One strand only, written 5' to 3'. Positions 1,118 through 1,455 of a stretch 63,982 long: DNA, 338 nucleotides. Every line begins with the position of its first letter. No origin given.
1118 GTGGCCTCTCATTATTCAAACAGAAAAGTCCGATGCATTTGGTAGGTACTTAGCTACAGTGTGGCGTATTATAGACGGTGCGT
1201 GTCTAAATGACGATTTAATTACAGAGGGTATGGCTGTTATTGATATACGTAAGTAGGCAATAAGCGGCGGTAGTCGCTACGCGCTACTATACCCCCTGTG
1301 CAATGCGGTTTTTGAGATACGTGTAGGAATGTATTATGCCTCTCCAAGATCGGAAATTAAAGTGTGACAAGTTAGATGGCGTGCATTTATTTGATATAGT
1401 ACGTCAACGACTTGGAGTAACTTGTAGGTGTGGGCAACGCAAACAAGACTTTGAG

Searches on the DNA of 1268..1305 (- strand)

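Call 58: build_rna_model(alignment_id=A5, structure=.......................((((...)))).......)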
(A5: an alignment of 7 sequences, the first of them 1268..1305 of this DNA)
Model R1 built from alignment A5 (7 sequences, 41 columns); structure: as given.
model positions 38; base pairs 4; branch points 0; effective number of sequences 7; information 0.959 bits per position. Calibrated on 0.2 Mb of random sequence (short: E-values are rough).
structure used (alignment columns):
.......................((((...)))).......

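Call 59: search_with_rna_model(model_id=R1, source=window, filters=off, max_evalue=10, show_alignments=0)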
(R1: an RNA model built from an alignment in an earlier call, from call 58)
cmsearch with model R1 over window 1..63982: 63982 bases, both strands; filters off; matches with E-value up to 10: 23.
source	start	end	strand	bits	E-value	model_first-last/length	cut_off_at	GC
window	1268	1305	-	46.2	6.7e-12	1-38/38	no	0.58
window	39345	39383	+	43.6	3.8e-11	1-38/38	no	0.59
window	5433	5469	+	41.9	1.2e-10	1-38/38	no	0.49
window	50800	50836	-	41.2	1.9e-10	1-38/38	no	0.57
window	43601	43638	-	21.1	0.00013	1-38/38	no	0.63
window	60982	61016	+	20.5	0.00021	1-38/38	no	0.6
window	20252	20290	+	18.1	0.0011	1-38/38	no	0.62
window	46321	46354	-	14.4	0.013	1-38/38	no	0.59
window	38457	38494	+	13.4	0.025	1-38/38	no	0.63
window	19502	19538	-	11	0.12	1-38/38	no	0.43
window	38478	38488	-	8.7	0.57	22-32/38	no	0.82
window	47469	47478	+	7.6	1.2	1-38/38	no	0.5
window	57106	57115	+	7.6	1.2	1-38/38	no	0.5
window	48446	48479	+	6.5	2.6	1-38/38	no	0.38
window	55740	55758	+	6.2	3.1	20-38/38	no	0.47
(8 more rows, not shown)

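Call 60: search_with_rna_model(model_id=R1, sources=[L015, L063, L064, L065, L066, L067, L068, L069, L070, L071, L072, L073, L074, L075, L076, L077, L078, L079, L080, L081, L082, L083, L084, L085, L086, L087, L088, L089, L090, L091, L092, L093, L094, L095, L096, L097, L098, L099, L100, L101, L102, L103, L104, L105, L106, L107, L108, L109, L110, L111, L112, L113, L114, L115, L116, L117, L118, L119, L120, L121, L122, L123, L124, L125, L126, L127, L128, L129, L130, L131, L132, L133, L134, L135, L136, L137, L138, L139, L140, L141, L142, L143, L144, L145, L146, L147, L148, L229, L230, L231], max_evalue=1)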
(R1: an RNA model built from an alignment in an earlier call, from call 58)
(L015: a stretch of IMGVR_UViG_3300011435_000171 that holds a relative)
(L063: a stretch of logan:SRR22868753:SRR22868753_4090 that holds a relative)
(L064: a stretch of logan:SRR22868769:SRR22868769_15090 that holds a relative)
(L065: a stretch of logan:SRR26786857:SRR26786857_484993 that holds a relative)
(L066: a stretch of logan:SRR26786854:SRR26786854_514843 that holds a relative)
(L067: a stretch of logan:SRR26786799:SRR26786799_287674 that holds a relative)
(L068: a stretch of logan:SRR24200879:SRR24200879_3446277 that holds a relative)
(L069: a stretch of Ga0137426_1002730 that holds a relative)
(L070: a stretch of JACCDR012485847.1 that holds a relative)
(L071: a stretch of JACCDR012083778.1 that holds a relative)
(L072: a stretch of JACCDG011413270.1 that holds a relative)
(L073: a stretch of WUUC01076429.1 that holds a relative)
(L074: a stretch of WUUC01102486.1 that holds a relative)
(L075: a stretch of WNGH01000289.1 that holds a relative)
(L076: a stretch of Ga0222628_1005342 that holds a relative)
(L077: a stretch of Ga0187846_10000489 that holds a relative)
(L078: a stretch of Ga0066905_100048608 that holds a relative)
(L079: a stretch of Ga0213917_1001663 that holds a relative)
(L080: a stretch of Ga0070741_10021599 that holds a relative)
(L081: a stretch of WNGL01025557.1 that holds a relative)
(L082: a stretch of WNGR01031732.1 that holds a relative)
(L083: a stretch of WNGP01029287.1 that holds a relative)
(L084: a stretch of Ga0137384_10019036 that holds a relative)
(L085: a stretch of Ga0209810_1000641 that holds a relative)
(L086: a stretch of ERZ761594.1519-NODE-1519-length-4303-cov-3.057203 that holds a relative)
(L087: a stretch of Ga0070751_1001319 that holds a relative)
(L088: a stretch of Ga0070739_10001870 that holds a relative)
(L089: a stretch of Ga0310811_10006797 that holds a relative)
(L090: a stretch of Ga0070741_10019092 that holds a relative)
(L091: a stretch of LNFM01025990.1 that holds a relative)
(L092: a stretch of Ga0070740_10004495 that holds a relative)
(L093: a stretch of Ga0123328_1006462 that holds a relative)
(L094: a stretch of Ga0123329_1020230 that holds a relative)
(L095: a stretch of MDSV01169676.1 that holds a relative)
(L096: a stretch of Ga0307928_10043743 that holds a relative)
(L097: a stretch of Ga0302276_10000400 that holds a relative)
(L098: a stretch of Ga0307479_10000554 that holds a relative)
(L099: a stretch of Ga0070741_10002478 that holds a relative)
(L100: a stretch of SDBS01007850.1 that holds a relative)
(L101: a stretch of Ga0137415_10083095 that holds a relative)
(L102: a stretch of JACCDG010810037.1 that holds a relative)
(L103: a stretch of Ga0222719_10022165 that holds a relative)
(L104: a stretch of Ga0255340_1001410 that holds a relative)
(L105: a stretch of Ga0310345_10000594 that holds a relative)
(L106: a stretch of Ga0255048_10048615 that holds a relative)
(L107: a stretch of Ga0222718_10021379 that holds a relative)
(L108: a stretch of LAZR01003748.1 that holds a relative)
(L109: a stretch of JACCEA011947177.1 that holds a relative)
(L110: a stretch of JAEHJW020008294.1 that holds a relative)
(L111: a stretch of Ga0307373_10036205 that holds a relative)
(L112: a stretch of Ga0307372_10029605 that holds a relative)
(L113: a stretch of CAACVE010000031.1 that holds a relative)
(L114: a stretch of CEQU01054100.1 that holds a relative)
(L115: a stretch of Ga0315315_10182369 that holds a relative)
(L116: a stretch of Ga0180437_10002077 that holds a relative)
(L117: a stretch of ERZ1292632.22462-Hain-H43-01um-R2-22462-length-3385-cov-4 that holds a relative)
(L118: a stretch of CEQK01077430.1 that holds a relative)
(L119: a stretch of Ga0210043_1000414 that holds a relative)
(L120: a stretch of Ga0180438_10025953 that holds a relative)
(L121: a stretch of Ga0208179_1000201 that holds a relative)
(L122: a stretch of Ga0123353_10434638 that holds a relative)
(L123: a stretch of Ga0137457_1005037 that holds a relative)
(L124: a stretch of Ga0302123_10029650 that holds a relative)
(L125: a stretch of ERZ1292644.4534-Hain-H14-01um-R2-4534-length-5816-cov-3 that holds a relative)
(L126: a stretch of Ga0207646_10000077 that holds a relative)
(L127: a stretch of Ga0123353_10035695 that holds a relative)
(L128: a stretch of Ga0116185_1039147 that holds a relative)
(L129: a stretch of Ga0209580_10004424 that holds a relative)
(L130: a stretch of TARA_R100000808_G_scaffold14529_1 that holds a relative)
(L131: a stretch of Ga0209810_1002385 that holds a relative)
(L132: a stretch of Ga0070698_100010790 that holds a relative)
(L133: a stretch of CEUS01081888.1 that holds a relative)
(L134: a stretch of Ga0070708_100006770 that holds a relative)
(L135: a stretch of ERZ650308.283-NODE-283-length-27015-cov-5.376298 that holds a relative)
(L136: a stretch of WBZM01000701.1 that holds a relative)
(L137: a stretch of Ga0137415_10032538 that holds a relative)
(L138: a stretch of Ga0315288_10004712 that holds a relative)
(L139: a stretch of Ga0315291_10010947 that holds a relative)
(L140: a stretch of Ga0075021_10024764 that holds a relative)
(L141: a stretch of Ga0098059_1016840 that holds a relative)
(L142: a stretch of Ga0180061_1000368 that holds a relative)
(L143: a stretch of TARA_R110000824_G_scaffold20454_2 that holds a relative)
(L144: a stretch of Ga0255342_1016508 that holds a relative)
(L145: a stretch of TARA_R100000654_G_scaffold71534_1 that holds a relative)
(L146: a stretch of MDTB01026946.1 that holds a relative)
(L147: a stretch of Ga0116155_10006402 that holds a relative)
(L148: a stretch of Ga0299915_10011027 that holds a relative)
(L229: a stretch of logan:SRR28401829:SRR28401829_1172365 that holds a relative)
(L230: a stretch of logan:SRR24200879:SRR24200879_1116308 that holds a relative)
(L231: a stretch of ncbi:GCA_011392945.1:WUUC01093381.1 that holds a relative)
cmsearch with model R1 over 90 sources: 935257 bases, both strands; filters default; matches with E-value up to 1: 18.
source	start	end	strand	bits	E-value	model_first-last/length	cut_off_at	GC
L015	4840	4877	-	46.2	9.7e-11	1-38/38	no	0.58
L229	2763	2800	-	43.2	7.2e-10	1-38/38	no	0.63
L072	1122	1161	-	42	1.6e-09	1-38/38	no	0.57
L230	13490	13529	+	34.5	2.4e-07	1-38/38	no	0.55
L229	7118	7154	+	24.7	0.00018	1-38/38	no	0.59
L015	704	738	+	23.5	0.0004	1-38/38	no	0.63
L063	17223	17263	-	22.9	0.0006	1-38/38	no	0.68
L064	13102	13142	-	22.9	0.0006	1-38/38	no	0.68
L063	3750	3794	-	19.6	0.0057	1-38/38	no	0.56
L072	13597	13636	-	18.7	0.0097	1-38/38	no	0.55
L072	889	927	-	17.5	0.023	1-38/38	no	0.54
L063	2444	2477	-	16.5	0.044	1-38/38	no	0.65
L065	4169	4205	-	12.7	0.55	1-38/38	no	0.54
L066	7461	7497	-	12.7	0.55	1-38/38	no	0.54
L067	5722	5758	-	12.7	0.55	1-38/38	no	0.54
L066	3077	3108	-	12.2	0.77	1-38/38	no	0.47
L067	1338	1369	-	12.2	0.77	1-38/38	no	0.47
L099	212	249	+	12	0.93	1-38/38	no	0.63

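Call 93: search_with_rna_model(model_id=R1, sources=[L232, L233, L234], max_evalue=5, filters=off)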
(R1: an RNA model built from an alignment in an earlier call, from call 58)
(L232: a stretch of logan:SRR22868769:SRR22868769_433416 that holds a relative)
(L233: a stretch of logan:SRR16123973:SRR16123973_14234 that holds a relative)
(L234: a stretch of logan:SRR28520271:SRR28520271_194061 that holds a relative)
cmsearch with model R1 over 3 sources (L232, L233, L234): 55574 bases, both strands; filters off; matches with E-value up to 5: 13.
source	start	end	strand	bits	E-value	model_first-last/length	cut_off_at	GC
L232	4955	4997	+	11.5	0.076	1-38/38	no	0.65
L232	407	444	-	11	0.1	1-38/38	no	0.66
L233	15620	15657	+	7.8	0.9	1-38/38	no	0.66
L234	17936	17950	+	7.4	1.2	22-36/38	no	0.73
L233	8553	8563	+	7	1.5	22-32/38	no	0.82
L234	20641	20649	+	6.5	2.2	23-31/38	no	0.78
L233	7948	7988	-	6.1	2.8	1-38/38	no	0.63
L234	2237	2252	-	6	3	22-37/38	no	0.56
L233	9692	9707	-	5.9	3.3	22-37/38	no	0.75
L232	4690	4698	-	5.6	3.9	1-38/38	no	0.44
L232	10616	10625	+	5.6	4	1-38/38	no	0.5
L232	10397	10428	+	5.4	4.6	1-38/38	no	0.34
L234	11604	11615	-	5.3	4.8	22-33/38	no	0.67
